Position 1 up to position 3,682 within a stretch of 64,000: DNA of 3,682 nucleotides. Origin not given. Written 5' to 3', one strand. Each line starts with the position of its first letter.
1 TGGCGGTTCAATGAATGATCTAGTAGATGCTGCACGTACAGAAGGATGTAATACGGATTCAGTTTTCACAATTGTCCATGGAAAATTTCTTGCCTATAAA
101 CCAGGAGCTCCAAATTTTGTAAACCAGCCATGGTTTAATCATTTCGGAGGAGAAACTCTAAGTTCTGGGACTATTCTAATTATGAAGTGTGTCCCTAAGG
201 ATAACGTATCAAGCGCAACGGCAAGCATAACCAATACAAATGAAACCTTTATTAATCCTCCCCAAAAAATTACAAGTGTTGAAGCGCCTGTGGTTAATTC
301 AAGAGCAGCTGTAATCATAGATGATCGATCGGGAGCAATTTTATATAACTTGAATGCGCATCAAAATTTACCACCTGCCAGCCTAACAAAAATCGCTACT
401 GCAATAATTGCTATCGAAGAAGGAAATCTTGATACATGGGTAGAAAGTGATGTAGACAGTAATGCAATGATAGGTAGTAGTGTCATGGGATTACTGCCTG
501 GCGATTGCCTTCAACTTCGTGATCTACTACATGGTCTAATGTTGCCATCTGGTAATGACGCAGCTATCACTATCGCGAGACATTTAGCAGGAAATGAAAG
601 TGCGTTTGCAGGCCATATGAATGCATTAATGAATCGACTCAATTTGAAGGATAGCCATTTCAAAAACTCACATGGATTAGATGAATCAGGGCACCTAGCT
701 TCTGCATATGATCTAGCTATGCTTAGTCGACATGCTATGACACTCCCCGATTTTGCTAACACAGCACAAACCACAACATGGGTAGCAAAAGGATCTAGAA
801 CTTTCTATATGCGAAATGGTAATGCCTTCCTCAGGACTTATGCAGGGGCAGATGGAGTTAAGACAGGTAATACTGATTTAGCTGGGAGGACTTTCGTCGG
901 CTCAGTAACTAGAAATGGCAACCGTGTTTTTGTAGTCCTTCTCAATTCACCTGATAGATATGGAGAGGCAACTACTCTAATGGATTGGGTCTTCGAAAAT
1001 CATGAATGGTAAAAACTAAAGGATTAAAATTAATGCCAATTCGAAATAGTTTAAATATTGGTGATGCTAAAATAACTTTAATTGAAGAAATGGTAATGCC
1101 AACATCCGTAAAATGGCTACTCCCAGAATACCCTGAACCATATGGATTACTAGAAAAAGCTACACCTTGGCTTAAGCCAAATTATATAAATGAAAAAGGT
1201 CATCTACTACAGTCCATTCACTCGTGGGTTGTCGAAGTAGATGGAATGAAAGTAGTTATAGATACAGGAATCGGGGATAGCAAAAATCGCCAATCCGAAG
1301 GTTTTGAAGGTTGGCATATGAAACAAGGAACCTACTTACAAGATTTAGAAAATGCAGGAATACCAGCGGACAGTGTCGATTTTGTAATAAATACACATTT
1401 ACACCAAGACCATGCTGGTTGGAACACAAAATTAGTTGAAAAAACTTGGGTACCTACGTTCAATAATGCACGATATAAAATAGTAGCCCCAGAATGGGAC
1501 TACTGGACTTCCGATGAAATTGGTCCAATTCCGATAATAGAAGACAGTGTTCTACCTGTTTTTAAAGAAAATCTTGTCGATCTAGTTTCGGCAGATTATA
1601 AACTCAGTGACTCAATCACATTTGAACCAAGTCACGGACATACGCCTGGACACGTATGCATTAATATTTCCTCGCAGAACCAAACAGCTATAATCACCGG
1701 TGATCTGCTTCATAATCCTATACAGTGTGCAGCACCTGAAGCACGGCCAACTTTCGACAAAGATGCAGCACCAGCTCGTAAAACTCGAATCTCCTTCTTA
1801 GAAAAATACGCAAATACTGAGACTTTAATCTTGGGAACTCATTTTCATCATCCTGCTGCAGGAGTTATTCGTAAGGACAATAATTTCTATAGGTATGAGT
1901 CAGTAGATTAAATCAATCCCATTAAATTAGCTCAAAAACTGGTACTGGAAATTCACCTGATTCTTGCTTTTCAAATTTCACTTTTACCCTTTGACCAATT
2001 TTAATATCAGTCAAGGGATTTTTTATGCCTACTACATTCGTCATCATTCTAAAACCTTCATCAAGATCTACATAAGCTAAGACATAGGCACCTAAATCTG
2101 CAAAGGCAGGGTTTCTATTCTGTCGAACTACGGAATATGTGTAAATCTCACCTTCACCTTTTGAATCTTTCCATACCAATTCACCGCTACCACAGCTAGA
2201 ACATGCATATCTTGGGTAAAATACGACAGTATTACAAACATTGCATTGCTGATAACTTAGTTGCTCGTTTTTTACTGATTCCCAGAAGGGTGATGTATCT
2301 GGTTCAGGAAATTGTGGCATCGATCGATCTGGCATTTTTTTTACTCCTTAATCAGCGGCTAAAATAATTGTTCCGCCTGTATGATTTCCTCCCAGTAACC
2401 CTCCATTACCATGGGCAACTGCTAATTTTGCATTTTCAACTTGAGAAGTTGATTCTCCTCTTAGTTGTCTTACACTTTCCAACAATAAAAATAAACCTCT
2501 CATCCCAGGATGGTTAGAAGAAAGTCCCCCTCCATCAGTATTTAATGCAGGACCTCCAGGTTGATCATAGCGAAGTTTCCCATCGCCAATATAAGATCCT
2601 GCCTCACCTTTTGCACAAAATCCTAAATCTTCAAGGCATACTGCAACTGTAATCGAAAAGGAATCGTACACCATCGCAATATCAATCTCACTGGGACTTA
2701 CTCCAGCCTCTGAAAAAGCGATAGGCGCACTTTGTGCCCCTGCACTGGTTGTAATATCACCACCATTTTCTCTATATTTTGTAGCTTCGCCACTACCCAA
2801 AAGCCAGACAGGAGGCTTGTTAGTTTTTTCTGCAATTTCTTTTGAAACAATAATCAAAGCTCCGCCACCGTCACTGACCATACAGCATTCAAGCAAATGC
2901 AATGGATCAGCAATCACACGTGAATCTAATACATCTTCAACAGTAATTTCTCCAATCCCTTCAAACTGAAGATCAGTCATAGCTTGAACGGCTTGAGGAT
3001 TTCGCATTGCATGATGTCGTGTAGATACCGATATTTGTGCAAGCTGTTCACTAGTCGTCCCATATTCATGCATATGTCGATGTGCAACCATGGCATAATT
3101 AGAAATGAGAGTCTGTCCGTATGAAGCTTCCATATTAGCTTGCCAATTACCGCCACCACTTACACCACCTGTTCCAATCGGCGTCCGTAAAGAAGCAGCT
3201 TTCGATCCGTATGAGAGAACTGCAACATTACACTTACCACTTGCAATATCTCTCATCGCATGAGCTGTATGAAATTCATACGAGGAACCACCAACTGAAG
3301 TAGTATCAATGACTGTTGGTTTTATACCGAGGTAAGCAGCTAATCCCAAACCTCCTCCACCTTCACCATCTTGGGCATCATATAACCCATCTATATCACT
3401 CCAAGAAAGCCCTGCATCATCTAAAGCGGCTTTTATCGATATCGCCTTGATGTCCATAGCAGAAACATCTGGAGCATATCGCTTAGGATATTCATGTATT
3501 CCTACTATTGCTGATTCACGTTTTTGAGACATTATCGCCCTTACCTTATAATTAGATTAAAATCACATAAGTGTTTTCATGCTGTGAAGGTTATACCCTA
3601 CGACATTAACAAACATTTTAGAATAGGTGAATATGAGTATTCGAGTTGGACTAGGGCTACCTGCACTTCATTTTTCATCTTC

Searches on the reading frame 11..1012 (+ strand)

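Call 34: search_protein_families(library=pfam, proteins=[window:11-1012:+], max_evalue=0.0001)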
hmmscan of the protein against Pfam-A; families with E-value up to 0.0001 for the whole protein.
window:11-1012:+ (333 aa): 2 families
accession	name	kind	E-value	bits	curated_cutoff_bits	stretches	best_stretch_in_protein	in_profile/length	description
PF00768.25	Peptidase_S11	-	1.8e-53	181.9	27.6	1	88-313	3-237/239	D-alanyl-D-alanine carboxypeptidase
PF02113.21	Peptidase_S13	-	9.5e-05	21.7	22.8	0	97-150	17-71/444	D-Ala-D-Ala carboxypeptidase 3 (S13) family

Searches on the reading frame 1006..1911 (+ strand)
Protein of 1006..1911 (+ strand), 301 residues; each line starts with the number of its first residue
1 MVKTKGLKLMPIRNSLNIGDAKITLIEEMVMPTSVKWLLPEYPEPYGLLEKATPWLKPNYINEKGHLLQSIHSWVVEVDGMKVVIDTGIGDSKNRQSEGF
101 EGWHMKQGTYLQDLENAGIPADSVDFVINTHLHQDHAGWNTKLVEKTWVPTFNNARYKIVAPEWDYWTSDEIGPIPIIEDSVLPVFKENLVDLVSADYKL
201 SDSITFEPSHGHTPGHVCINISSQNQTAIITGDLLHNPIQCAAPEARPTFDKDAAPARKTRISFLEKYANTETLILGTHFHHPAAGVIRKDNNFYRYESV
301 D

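Call 35: search_protein_families(library=ncbifam, proteins=[window:1006-1911:+], max_evalue=0.001)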
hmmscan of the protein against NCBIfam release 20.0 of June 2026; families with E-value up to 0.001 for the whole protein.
window:1006-1911:+ (301 aa): 8 families
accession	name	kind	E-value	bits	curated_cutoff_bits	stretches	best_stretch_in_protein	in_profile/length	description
NF047919.1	lactonase_YtnP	equivalog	1.1e-20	74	425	1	55-236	31-211/274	YtnP family quorum-quenching lactonase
NF047979.1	lactonase_AidB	equivalog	9.4e-19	67.7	360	1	102-282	72-255/271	AidB family quorum-quenching N-acyl homoserine lactonase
NF045699.1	AHLLactAiiA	equivalog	9.8e-10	38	375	1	64-230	26-187/251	quorum-quenching N-acyl homoserine lactonase AiiA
NF047925.1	pyridox_lacton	equivalog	4.3e-09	36.5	325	1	70-145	34-110/268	4-pyridoxolactonase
NF045700.1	AHLLactAttM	equivalog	2.7e-07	30.4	390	1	105-230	75-196/257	AttM family quorum-quenching N-acyl homoserine lactonase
NF012229.1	bla_class_B_core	domain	3.9e-05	23.8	100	1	103-218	44-135/139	metallo-beta-lactamase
NF053820.1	MBLfold_Strvi7410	exception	8.4e-05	22.1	525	0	74-146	27-87/343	Strvi_7410 family MBL fold metallo-hydrolase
TIGR03413.1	GSH_gloB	equivalog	0.00017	21.1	200.8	0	124-157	44-77/248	hydroxyacylglutathione hydrolase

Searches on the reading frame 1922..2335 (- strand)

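Call 35: search_protein_families(library=ncbifam, proteins=[window:1922-2335:-], max_evalue=0.001)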
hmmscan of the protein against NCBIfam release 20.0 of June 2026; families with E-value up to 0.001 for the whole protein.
window:1922-2335:- (137 aa): 1 family
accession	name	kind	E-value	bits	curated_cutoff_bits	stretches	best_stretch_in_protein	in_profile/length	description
NF053627.1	BnzsclthlBbsAGT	equivalog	9.8e-05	22.4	250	1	20-105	30-112/145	benzoylsuccinyl-CoA thiolase subunit BbsA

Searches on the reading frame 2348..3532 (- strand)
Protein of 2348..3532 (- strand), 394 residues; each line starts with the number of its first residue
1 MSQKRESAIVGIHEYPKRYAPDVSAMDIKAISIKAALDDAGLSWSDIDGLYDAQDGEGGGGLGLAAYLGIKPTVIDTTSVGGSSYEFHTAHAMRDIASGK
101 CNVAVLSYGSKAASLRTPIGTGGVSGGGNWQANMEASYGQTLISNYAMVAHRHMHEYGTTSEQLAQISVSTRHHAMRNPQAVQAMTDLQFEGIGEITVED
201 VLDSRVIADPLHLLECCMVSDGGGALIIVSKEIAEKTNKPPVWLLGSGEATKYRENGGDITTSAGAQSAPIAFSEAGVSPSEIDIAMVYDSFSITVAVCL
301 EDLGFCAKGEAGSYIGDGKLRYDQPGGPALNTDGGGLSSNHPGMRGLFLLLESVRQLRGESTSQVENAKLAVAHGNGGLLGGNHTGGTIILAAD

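Call 60: find_encoding_contigs(protein=window:2348-3532:-, flank=10000, max_places=4)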
Protein window:2348-3532:- (394 aa): 24 contigs read that carry it; 4 places shown.
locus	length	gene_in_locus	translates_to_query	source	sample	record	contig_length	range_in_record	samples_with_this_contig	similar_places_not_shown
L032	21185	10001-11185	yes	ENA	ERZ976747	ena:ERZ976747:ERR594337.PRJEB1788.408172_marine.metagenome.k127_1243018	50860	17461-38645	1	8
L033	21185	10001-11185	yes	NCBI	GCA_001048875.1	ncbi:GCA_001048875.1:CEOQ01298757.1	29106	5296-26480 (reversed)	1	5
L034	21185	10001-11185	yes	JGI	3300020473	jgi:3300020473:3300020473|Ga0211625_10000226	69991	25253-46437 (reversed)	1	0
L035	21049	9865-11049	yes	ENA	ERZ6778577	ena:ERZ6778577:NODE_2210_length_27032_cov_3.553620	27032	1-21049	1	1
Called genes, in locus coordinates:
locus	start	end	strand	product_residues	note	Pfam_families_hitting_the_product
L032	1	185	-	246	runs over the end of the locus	PF01872:RibD_C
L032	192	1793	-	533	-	PF23462:LysM3_NFP (faint), PF23472:LysM2_CERK1_LYK3_4_5 (faint), PF23473:LysM3_LYK4_5 (faint), PF01476:LysM, PF23446:LysM1_NFP_LYK (faint), PF23457:LysM2_NFP (faint), PF23577:LysM_RLK (faint), PF01476:LysM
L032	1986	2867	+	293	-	PF00376:MerR (weak), PF13411:MerR_1, PF02607:B12-binding_2, PF02310:B12-binding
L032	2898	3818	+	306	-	PF01370:Epimerase, PF08338:DUF1731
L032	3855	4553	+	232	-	PF00588:SpoU_methylase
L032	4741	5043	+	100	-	PF04134:DCC1-like (weak)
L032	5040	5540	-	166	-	PF00731:AIRC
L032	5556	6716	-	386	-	PF22660:RS_preATP-grasp-like, PF02222:ATP-grasp, PF17769:PurK_C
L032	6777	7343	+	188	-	PF02572:CobA_CobO_BtuR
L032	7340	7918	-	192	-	PF01923:Cob_adeno_trans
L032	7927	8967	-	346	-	PF00296:Bac_luciferase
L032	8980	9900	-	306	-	PF00296:Bac_luciferase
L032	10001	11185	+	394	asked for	PF00108:Thiolase_N (weak), PF22691:Thiolase_C_1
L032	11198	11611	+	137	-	PF12172:zf-ChsH2, PF01796:OB_ChsH2_C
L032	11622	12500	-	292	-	PF00753:Lactamase_B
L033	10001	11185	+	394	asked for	PF00108:Thiolase_N (weak), PF22691:Thiolase_C_1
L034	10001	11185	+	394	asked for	PF00108:Thiolase_N (weak), PF22691:Thiolase_C_1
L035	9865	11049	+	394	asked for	PF00108:Thiolase_N (weak), PF22691:Thiolase_C_1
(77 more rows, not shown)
